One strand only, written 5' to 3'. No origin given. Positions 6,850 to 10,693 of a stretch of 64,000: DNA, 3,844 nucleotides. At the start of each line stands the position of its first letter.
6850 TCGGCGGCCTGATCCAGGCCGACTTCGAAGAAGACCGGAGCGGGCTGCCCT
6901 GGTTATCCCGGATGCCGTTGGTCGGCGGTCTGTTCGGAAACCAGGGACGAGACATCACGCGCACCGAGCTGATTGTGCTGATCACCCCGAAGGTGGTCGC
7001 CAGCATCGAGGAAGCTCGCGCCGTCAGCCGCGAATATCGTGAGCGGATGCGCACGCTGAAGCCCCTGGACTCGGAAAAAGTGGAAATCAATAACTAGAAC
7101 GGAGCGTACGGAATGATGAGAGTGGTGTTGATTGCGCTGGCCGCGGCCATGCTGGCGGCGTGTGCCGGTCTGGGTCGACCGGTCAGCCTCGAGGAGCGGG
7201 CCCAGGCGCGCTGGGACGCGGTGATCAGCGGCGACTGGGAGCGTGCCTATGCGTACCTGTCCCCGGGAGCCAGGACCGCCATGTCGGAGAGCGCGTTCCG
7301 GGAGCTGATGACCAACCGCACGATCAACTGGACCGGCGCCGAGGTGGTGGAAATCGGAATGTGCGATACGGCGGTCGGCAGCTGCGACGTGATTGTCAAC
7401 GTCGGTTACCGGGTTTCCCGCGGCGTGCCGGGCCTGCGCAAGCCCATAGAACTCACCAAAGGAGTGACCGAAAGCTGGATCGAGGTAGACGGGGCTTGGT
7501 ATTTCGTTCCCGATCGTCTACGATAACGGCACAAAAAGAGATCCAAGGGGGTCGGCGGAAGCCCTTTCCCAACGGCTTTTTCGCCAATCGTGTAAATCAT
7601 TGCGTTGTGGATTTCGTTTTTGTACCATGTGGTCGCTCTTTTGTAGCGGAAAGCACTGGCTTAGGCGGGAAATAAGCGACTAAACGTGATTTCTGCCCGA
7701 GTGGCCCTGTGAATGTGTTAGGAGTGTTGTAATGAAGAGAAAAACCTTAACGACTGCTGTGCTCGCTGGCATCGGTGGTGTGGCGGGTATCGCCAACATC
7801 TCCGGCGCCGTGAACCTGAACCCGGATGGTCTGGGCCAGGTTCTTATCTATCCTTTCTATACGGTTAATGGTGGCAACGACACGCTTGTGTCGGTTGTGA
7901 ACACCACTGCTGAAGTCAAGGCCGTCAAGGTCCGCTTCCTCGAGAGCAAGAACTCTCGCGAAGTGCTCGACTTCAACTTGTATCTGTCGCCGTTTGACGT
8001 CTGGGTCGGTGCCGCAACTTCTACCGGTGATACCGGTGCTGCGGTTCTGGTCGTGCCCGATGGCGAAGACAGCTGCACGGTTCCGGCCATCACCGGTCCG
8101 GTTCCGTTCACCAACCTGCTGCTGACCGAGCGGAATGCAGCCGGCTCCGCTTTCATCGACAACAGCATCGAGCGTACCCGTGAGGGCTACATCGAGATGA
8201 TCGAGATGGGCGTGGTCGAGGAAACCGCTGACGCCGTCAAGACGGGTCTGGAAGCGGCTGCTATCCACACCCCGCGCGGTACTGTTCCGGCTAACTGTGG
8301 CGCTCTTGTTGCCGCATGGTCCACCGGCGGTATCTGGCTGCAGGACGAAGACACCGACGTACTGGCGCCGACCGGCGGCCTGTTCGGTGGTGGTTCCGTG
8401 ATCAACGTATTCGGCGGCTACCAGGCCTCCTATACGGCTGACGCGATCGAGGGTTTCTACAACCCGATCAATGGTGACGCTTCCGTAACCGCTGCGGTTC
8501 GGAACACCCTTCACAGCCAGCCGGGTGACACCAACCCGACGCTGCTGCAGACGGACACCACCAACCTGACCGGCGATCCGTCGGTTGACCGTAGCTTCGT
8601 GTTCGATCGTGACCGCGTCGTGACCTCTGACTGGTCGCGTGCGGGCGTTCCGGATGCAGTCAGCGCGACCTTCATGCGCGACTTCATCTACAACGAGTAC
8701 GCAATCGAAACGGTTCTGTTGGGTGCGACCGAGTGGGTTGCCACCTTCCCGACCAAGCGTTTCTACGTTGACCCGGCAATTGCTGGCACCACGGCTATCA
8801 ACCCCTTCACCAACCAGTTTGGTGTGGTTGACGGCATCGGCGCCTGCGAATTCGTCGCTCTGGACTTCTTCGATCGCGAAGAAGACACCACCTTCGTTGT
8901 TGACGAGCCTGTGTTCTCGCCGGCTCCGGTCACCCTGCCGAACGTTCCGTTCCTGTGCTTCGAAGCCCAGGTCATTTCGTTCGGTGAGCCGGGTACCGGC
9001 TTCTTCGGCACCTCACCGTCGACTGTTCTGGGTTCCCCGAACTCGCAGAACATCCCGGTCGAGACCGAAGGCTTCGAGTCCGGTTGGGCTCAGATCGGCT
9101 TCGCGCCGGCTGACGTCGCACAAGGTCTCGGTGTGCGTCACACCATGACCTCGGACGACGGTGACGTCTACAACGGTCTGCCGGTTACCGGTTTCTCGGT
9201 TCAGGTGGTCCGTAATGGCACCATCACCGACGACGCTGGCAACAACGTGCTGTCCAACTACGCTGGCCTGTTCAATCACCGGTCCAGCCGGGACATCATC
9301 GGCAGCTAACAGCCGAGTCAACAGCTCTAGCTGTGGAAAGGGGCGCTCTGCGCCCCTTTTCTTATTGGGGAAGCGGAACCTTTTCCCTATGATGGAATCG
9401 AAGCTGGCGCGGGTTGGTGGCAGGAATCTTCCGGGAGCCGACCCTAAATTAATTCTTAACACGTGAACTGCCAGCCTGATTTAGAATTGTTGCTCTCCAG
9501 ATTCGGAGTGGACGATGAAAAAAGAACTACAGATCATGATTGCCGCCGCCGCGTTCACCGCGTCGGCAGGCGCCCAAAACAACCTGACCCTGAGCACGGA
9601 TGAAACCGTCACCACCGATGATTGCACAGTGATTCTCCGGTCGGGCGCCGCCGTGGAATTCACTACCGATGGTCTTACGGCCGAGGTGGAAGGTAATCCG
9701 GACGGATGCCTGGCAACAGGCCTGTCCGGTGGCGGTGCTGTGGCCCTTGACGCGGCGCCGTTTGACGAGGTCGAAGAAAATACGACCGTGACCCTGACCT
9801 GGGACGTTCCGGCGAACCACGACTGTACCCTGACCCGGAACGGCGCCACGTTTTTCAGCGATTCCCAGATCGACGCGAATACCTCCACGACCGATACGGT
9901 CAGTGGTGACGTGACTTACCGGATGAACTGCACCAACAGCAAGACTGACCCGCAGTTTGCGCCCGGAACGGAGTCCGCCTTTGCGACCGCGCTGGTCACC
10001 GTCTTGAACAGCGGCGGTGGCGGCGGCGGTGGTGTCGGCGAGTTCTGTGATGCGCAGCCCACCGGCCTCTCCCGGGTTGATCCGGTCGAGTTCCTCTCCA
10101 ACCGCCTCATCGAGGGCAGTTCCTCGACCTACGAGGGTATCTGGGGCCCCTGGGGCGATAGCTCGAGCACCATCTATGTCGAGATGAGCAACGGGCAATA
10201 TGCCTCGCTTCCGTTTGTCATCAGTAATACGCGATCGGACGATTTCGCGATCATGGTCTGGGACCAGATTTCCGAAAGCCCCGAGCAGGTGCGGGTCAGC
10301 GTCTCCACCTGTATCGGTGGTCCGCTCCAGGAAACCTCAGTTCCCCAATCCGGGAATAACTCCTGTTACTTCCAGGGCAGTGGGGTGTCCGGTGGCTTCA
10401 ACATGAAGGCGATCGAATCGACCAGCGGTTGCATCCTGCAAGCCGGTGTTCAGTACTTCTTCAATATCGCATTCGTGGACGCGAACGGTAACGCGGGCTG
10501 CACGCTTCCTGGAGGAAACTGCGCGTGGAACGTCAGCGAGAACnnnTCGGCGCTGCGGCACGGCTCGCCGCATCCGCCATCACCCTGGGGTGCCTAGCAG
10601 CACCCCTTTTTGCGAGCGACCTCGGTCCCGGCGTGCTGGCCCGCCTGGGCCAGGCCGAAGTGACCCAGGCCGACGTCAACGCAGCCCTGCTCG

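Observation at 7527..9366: Stand-alone, apparently high-expression gene for a 525-aa secreted protein of unknown function next to the T2SS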

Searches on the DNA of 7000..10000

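Call 59: search_rna_families(source=window, start=7000, end=10000, threshold=evalue, max_evalue=1)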
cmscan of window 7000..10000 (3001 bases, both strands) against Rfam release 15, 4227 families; matches with E-value up to 1: 1.
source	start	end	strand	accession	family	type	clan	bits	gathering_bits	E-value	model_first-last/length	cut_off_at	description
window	9326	9364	+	RF02880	MH_s15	Gene; sRNA;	-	20.6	123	0.026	12-50/277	no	Mesorhizobail RNA 15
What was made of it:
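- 7527..7731 (+): 205-nt AT-richer leader of npdA. It contains conserved promoter-like hexamers TTGCGT (7600-7605), a 17-nt spacer, then TACCAT (7623-7628). It also contains the conserved boxes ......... (7631-7639) and GCCCTGT, and the SD AGGAG (7720-7724). No Rfam family (call 59).
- Tried and rejected: The only hit was a sub-threshold sRNA match that is simply the terminator hairpin (call 59).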

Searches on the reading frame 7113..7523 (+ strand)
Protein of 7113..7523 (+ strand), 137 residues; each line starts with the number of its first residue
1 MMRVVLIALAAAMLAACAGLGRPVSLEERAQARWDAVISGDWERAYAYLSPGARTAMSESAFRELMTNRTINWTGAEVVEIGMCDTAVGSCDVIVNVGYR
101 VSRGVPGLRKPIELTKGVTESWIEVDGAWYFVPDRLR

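Call 4: search_protein_families(library=pfam, proteins=[window:7113-7523:+], max_evalue=0.01)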
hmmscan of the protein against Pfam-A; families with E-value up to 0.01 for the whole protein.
window:7113-7523:+ (137 aa): 0 families

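Call 5: search_protein_families(library=ncbifam, proteins=[window:7113-7523:+], max_evalue=0.1)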
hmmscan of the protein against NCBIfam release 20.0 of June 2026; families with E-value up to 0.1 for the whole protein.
window:7113-7523:+ (137 aa): 1 family
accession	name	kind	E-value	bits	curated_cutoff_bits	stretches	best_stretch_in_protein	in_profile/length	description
NF041251.2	omp10_alpha_prot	equivalog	0.051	13.3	100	0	3-83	5-88/124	outer membrane lipoprotein Omp10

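Call 64: find_homologous_proteins(query=window:7113-7523:+, max_evalue=0.001)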
Query window:7113-7523:+ (137 aa): 3 proteins with E <= 0.001 among 60 candidates.
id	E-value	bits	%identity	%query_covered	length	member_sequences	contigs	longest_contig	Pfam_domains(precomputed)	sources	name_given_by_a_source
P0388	6.3e-85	300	100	100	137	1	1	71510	-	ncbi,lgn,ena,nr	ncbi:MAG: hypothetical protein R3200_00385 [Xanthomonadales bacterium]|nr:hypothetical protein [Xant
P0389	2.8e-66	239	78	100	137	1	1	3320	-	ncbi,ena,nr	ncbi:MAG: hypothetical protein R3348_09025 [Xanthomonadales bacterium]|nr:hypothetical protein [Xant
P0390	1.2e-38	150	54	97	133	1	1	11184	-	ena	-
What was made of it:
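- Tried and rejected: The homolog search for the lipoprotein returned only 3 proteins (call 64), so its model rests on a shallow alignment.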

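Call 67: find_encoding_contigs(protein=P0388, flank=10000, max_places=2)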
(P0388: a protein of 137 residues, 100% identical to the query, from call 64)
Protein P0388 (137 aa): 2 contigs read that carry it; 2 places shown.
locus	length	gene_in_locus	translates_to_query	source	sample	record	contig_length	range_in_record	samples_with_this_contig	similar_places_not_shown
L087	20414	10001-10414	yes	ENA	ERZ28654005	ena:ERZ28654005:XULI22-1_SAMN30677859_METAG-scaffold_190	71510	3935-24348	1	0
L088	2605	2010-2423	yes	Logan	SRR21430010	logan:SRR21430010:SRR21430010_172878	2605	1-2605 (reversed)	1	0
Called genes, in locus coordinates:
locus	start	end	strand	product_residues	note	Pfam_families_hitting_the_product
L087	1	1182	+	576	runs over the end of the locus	PF05157:MshEN, PF00437:T2SSE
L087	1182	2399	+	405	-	PF28597:T2SSF_N, PF00482:T2SSF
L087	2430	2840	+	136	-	PF07963:N_methyl, PF08334:T2SSG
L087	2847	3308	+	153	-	PF07963:N_methyl (weak), PF12019:GspH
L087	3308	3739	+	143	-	PF07963:N_methyl (weak)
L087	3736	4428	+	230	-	PF07963:N_methyl, PF11612:T2SSJ (weak)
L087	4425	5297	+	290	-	PF21687:T2SSK_1st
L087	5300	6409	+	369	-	PF05137:PilN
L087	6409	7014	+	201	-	PF10741:T2SSM_b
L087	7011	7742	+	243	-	PF28060:XpsN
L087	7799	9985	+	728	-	PF21305:type_II_gspD_N0, PF03958:Secretin_N, PF00263:Secretin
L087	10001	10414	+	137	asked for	-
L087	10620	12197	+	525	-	-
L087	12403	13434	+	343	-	-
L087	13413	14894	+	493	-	-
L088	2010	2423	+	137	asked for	-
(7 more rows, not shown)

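Call 75: predict_structure(alignment_id=A4)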
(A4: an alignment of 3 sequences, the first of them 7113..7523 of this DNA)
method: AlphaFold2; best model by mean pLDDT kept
length: 137 residues; sequences in the alignment: 3
mean_pLDDT: 82.3   pTM: 0.72
mean pLDDT of the five models: 82.3, 81.4, 79.1, 78.2, 70.6
residues with pLDDT >= 90: 81; 70-90: 29; 50-70: 5; < 50: 22
segments of 3 or more residues with pLDDT < 50: 1-22
pLDDT, mean of each block of 10 residues (from residue 1): 43 41 78 95 95 94 88 91 91 95 78 91 93 78
secondary structure, 60 per line:
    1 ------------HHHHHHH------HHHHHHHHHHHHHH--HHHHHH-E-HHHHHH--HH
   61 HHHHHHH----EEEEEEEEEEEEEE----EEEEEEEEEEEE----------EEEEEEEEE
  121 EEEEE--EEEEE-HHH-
elements in order: H13-19 H26-39 H42-47 H51-56 H59-67 E72-85 E90-101 E112-125 E128-132
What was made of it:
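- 7113..7526 (+): Small lipoprotein of 137 aa with lipobox LAAC and an NTF2-like fold. It is the conserved 'ORF X' between gspD and npdA. AF2 pLDDT 82 (call 75).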

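Call 77: fold_search(model_id=the predicted structure, library=pdb)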
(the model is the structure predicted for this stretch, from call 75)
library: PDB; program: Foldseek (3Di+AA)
matches with E <= 10: 1041; with E <= 0.001: 30
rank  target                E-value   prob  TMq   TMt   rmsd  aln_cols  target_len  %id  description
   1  9vxg_A                1.8e-05  1.00  0.56  0.58   4.2       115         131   17  ROS-Sensing Transcription Factor YchJ Regulates the RssB-RpoS Pathway to Protect Salmonella Against Oxidative Attack b (released 2025-08-06)
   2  2jq5_MODEL_1_A        4.7e-05  1.00  0.59  0.62   3.9       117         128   17  Solution structure of RPA3114, a SEC-C motif containing protein from Rhodopseudomonas palustris; Northeast Str (released 2007-06-26)
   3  2i9w                  5.6e-05  1.00  0.57  0.46   4.1       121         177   16  Crystal structure of a sec-c motif containing protein (psyc_2064) from psychrobacter arcticus at 1.75 A resolution (released 2006-09-19)
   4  4cpk_A                9.1e-05  1.00  0.56  0.14   3.4       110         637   12  Crystal structure of PBP2a double clinical mutant N146K-E150K from MRSA (released 2014-09-10)
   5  4bl3_B                9.1e-05  1.00  0.55  0.14   3.3       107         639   11  Crystal structure of PBP2a clinical mutant N146K from MRSA (released 2014-05-21)
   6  5m18_A                9.6e-05  1.00  0.55  0.13   3.1       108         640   13  Crystal structure of PBP2a from MRSA in the presence of Cefepime ligand (released 2017-02-08)
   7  3zg5_A                1.2e-04  1.00  0.48  0.13   4.3       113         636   14  Crystal structure of PBP2a from MRSA in complex with peptidoglycan analogue at allosteric (released 2013-10-09)
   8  6h5o_A                1.9e-04  1.00  0.53  0.14   3.3       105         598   11  Crystal structure of PBP2a from MRSA in complex with piperacillin at active site. (released 2019-08-14)
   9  4bl2_A                2.0e-04  1.00  0.54  0.14   3.3       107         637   11  Crystal structure of PBP2a clinical mutant E150K from MRSA (released 2014-05-21)
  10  5m1a_A                2.2e-04  1.00  0.53  0.13   3.3       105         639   11  Crystal structure of PBP2a from MRSA in the presence of Ceftazidime ligand (released 2017-02-08)
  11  3zg0_B                2.4e-04  1.00  0.50  0.12   3.8       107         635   13  Crystal structure of ceftaroline acyl-PBP2a from MRSA with non- covalently bound ceftaroline and muramic acid at allos (released 2013-10-09)
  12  4dki_B                2.5e-04  1.00  0.55  0.14   3.4       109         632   12  Structural Insights into the Anti- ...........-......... Staphylococcus aureus (MRSA) Activity of Ceftobiprole (released 2012-08-01)
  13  1mws_A                2.7e-04  1.00  0.53  0.14   3.3       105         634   11  Structure of nitrocefin acyl-Penicillin binding protein 2a from methicillin resistant Staphylococcus aureus strain 27r (released 2002-11-06)
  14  3zfz_A                3.2e-04  1.00  0.53  0.14   3.3       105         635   11  Crystal structure of ceftaroline acyl-PBP2a from MRSA with non- covalently bound ceftaroline and muramic acid at allos (released 2013-10-09)
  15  4bl3_A                3.2e-04  1.00  0.54  0.14   3.3       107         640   11  Crystal structure of PBP2a clinical mutant N146K from MRSA (released 2014-05-21)
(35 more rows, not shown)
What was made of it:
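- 7113..7526 (+): Foldseek matches to YchJ, the PBP2a N-terminal domain and the CaMKII hub, E 2e-5 to 1e-3 (call 77).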

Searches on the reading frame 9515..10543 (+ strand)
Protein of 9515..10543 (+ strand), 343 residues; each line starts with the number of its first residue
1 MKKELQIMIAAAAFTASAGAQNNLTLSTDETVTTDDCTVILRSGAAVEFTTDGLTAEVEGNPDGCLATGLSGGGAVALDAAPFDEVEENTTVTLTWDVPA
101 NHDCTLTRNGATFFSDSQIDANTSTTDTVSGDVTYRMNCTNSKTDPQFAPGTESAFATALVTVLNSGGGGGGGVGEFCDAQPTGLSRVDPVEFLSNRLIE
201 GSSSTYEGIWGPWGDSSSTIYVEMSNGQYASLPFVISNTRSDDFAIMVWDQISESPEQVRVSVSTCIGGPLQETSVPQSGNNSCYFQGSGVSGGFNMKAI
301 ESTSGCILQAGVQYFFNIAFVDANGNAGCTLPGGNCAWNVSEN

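Call 4: search_protein_families(library=pfam, proteins=[window:9515-10543:+], max_evalue=0.01)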
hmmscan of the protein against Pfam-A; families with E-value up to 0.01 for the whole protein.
window:9515-10543:+ (343 aa): 0 families

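Call 5: search_protein_families(library=ncbifam, proteins=[window:9515-10543:+], max_evalue=0.1)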
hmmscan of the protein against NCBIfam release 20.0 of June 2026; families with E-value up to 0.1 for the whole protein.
window:9515-10543:+ (343 aa): 0 families
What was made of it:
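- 9515..10546 (+): Secreted, Cys-rich 343-aa protein with a poly-Gly linker and no known domain. It fills a variable 'slot' between npdA and the PPIase gene. No Pfam or NCBIfam hit (calls 4, 5).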
